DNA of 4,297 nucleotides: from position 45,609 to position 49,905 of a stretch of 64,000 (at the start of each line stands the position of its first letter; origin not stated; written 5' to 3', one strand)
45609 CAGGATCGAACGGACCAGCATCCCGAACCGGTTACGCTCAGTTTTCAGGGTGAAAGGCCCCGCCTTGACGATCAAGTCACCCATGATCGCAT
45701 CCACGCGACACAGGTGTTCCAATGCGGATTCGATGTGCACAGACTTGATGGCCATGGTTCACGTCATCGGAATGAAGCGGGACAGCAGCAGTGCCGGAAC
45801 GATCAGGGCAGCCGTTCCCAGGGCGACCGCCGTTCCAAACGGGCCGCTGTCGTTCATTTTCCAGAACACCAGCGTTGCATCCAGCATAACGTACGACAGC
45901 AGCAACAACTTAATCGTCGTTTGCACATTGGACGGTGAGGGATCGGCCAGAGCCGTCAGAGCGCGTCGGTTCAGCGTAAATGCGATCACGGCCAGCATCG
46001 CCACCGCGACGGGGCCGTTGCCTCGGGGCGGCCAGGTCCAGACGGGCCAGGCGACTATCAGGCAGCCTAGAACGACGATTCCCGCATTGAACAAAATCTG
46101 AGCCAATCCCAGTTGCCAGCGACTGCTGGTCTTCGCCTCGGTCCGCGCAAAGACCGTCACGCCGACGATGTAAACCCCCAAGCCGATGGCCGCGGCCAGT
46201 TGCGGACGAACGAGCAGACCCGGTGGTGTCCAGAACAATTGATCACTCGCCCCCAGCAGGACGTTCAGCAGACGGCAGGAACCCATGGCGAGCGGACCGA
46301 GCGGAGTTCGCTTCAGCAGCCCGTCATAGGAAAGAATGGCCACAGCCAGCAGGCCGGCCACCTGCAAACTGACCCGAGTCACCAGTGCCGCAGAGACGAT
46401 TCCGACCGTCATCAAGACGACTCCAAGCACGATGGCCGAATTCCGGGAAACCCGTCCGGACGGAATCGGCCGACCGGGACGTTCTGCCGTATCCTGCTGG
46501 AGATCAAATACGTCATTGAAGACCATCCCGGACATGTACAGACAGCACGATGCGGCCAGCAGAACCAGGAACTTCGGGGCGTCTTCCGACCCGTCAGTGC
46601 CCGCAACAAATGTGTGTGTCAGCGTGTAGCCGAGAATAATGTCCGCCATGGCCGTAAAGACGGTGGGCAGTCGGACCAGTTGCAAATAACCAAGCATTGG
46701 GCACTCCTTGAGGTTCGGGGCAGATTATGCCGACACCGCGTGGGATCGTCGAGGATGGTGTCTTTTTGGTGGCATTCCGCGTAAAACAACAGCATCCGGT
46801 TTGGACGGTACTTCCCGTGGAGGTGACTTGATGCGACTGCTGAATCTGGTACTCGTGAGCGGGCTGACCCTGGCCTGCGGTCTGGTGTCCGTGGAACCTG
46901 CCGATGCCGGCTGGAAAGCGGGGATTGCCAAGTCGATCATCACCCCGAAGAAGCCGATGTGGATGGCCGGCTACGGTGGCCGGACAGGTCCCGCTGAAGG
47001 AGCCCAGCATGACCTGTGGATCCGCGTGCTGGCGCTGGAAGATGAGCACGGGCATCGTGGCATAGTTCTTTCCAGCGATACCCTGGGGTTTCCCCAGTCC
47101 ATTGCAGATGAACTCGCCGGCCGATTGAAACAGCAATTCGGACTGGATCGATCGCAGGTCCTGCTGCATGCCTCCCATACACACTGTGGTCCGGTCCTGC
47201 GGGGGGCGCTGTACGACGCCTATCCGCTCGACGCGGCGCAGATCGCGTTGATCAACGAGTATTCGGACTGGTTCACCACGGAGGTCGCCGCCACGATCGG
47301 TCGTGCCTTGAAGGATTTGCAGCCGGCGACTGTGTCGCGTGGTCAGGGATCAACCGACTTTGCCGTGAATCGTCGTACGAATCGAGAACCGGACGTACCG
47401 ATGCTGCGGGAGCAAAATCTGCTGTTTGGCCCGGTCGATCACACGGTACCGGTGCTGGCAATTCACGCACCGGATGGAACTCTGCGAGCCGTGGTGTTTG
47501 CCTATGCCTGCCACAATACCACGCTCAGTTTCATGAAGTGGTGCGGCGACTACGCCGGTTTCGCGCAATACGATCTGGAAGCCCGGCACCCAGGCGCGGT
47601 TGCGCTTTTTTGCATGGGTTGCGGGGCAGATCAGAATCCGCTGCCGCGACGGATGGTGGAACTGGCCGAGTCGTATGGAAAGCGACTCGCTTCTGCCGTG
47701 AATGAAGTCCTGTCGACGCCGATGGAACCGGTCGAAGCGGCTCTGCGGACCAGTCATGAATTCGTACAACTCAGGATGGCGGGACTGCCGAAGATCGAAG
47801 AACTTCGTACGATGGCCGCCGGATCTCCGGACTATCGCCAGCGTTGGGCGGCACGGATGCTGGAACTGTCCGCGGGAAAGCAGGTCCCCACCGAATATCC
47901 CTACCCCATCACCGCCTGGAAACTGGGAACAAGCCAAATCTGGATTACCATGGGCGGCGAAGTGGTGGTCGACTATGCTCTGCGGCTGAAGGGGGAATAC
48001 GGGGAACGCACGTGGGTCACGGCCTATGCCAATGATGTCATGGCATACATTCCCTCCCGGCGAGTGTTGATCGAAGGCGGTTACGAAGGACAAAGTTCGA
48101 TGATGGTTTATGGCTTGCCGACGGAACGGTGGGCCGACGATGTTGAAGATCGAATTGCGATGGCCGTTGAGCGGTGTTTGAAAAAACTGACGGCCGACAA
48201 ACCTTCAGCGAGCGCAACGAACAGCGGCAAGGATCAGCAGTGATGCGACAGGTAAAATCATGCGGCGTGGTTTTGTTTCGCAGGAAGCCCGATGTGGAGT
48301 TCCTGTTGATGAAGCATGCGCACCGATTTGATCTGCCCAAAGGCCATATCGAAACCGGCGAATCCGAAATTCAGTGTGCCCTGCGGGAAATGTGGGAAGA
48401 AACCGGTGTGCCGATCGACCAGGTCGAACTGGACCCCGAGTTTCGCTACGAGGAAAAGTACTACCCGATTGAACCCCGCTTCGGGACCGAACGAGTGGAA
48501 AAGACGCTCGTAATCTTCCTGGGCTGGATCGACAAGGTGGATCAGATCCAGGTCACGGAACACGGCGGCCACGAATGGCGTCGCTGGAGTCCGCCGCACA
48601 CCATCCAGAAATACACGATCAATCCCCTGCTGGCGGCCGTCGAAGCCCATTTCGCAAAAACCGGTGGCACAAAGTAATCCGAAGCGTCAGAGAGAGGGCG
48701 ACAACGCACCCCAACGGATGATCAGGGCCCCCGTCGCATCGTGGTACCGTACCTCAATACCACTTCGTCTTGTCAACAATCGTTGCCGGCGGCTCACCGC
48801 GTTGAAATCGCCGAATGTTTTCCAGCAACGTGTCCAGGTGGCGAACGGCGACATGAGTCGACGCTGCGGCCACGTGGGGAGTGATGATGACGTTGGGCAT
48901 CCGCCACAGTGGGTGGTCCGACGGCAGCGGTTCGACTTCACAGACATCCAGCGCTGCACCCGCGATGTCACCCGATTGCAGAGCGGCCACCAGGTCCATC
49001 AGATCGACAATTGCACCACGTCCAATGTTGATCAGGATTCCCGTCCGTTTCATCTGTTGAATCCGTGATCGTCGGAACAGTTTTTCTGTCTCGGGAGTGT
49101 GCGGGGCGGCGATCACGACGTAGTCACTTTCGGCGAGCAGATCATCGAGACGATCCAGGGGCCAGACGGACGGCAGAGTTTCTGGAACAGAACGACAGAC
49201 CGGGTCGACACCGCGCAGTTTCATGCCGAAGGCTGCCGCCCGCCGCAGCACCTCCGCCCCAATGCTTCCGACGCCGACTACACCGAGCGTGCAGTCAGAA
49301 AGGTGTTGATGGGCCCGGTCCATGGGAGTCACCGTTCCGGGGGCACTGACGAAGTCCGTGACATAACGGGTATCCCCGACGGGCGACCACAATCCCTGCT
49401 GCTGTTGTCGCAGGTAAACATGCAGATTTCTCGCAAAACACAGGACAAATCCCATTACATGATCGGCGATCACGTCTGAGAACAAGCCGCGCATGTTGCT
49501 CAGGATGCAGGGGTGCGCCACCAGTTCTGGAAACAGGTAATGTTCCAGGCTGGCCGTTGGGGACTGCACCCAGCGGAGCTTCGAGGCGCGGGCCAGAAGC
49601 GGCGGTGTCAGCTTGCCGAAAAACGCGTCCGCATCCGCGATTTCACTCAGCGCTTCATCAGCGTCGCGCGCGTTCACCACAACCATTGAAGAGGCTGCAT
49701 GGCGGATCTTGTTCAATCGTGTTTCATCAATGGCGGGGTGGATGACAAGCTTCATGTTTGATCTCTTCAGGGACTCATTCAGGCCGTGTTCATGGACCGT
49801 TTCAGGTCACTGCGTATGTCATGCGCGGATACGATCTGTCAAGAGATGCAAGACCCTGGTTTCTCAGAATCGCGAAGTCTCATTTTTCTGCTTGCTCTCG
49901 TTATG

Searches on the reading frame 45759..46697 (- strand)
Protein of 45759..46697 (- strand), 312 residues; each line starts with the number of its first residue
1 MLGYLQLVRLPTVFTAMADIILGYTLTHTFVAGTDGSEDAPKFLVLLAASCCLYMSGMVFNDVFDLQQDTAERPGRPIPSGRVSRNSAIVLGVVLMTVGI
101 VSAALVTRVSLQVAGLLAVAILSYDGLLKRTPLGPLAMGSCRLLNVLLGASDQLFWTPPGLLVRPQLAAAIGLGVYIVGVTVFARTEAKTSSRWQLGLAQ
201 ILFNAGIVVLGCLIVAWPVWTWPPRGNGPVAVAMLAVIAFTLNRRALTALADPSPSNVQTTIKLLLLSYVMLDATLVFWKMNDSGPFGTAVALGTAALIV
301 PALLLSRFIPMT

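Call 33: search_protein_families(library=pfam, proteins=[window:45759-46697:-], max_evalue=0.0001)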
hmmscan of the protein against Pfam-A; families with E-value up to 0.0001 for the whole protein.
window:45759-46697:- (312 aa): 1 family
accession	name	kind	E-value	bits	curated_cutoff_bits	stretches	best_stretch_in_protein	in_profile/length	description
PF01040.23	UbiA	-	2.9e-17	63.2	34.2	1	30-246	9-229/250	UbiA prenyltransferase family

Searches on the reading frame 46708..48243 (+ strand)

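Call 33: search_protein_families(library=pfam, proteins=[window:46708-48243:+], max_evalue=0.0001)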
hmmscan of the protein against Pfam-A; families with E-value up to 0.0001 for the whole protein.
window:46708-48243:+ (511 aa): 1 family
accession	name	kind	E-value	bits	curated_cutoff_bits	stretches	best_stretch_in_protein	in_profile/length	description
PF04734.18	Ceramidase_alk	-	1.1e-13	51.2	32.1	1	73-294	5-230/509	Neutral/alkaline non-lysosomal ceramidase, N-terminal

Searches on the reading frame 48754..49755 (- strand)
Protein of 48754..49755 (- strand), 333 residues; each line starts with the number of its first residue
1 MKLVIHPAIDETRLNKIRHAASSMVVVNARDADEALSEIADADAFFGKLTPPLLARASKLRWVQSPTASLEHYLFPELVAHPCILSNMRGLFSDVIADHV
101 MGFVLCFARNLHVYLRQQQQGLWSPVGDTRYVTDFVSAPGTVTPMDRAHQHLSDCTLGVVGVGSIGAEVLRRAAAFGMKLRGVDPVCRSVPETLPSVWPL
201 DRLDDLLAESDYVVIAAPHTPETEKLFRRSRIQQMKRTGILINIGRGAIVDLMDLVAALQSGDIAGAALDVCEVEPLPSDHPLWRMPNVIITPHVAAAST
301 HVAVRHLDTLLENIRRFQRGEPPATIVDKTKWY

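Call 33: search_protein_families(library=pfam, proteins=[window:48754-49755:-], max_evalue=0.0001)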
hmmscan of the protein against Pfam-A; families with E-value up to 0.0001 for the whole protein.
window:48754-49755:- (333 aa): 2 families
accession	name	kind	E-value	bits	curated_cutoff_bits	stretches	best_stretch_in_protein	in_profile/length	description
PF02826.25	2-Hacid_dh_C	-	5.5e-54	182.7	25.1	1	102-296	2-178/178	D-isomer specific 2-hydroxyacid dehydrogenase, NAD binding domain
PF00389.36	2-Hacid_dh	-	1.4e-05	25.2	24.6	1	13-327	11-133/134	D-isomer specific 2-hydroxyacid dehydrogenase, catalytic domain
